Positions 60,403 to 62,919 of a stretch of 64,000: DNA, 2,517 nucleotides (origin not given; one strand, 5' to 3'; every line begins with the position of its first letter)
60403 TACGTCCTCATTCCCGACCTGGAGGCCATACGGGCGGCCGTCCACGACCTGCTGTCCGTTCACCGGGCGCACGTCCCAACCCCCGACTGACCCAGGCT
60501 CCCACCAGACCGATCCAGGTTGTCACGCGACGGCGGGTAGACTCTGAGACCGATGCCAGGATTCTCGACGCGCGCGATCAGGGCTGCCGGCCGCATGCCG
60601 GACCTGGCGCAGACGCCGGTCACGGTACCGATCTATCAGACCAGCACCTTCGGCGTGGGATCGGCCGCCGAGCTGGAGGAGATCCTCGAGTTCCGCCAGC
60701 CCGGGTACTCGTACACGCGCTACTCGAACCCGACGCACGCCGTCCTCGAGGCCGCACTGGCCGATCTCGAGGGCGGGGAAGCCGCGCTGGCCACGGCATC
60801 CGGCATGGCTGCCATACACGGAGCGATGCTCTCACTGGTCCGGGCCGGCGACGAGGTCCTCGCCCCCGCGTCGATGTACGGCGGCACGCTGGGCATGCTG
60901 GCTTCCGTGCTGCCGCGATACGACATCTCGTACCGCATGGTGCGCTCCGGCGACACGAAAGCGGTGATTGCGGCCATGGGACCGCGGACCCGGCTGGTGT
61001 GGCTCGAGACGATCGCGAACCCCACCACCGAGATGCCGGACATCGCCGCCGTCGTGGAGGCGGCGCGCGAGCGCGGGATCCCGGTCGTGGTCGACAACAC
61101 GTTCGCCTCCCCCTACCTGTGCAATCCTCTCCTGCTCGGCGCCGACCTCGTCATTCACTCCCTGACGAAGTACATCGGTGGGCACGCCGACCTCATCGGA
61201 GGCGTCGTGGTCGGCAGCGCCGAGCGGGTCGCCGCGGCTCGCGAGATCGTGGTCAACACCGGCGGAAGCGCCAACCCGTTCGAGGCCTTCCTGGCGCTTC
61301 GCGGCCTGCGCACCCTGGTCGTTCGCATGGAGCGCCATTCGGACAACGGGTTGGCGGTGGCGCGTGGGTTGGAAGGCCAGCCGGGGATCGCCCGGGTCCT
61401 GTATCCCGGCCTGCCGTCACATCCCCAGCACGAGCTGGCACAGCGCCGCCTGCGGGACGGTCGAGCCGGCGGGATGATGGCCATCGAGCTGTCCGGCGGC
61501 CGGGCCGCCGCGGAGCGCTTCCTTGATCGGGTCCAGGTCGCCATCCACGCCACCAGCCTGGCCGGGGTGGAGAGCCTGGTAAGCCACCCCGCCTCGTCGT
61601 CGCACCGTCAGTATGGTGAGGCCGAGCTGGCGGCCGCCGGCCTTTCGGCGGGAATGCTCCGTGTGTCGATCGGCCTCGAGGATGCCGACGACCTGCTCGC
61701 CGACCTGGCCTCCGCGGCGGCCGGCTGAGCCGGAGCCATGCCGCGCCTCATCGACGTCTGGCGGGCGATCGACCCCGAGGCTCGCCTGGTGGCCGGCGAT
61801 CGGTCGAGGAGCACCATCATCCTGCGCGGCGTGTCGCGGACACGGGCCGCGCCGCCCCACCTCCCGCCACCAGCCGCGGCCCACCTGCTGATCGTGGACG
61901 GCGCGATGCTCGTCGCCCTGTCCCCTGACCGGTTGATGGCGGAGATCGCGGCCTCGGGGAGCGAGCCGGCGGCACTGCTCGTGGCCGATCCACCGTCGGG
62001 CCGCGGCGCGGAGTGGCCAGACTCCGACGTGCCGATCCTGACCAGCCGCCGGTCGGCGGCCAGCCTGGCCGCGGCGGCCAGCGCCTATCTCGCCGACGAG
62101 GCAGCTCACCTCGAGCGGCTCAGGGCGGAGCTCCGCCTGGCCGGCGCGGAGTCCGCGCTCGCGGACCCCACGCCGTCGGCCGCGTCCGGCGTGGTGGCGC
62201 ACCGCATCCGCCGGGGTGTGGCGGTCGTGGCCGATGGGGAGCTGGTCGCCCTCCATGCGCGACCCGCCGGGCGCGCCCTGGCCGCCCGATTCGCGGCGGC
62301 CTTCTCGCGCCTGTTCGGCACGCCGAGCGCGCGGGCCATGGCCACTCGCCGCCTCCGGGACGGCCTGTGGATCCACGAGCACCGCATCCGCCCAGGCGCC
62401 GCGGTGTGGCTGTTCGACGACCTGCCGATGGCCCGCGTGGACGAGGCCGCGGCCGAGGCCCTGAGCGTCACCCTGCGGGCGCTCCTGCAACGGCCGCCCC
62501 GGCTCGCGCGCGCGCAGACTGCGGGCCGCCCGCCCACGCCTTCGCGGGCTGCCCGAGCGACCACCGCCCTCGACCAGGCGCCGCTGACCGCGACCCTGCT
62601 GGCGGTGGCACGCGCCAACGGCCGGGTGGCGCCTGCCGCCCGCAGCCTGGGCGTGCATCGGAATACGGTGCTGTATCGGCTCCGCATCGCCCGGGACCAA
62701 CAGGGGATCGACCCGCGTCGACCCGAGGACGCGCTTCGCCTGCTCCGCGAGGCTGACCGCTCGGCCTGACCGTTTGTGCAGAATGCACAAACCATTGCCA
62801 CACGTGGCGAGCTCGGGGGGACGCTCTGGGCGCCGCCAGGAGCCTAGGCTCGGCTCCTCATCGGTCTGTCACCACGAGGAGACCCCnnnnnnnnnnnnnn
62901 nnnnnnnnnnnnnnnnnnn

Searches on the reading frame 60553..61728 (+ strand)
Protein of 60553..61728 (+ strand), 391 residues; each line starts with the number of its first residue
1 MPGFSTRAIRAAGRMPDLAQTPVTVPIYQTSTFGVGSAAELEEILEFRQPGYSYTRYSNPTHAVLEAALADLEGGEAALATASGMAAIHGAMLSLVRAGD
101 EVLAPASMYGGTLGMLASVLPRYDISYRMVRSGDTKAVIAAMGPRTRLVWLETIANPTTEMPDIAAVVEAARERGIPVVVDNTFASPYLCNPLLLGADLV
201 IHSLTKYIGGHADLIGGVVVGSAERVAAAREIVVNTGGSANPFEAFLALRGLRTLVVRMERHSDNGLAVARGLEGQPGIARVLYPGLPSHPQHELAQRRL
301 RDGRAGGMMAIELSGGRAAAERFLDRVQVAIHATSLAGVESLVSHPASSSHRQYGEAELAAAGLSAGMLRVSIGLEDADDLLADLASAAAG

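Call 34: search_protein_families(library=pfam, proteins=[window:60553-61728:+], max_evalue=0.001)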
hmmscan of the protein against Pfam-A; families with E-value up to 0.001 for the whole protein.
window:60553-61728:+ (391 aa): 5 families
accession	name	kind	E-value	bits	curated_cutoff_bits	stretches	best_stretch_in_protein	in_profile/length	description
PF01053.26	Cys_Met_Meta_PP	-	7.6e-126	420.1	27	1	6-388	2-379/381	Cys/Met metabolism PLP-dependent enzyme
PF01212.27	Beta_elim_lyase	-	6.1e-09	36.1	27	1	59-276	31-268/288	Beta-eliminating lyase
PF06838.17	Met_gamma_lyase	-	1.3e-08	34.2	24.2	1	58-231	53-248/405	Methionine gamma-lyase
PF00155.27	Aminotran_1_2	-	2.2e-08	34.1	19.7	1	52-185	33-189/361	Aminotransferase class I and II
PF01041.23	DegT_DnrJ_EryC1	-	0.00016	21.4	19.8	1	59-181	23-145/360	DegT/DnrJ/EryC1/StrS aminotransferase family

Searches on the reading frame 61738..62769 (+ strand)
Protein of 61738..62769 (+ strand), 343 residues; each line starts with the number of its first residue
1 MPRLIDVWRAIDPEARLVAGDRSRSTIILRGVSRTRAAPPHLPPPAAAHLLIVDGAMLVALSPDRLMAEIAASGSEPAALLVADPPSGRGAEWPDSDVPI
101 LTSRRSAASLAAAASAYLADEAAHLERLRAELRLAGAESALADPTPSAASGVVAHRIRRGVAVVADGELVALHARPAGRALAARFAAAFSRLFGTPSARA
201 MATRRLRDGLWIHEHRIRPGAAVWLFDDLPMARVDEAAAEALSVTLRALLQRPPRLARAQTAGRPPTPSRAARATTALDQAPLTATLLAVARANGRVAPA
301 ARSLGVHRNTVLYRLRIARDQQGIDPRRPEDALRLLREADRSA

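Call 34: search_protein_families(library=pfam, proteins=[window:61738-62769:+], max_evalue=0.001)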
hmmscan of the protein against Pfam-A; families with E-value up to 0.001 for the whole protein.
window:61738-62769:+ (343 aa): 1 family
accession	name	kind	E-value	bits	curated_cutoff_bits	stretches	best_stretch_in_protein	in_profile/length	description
PF13556.12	HTH_30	-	5.6e-13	48.9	27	1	283-335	1-53/59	PucR C-terminal helix-turn-helix domain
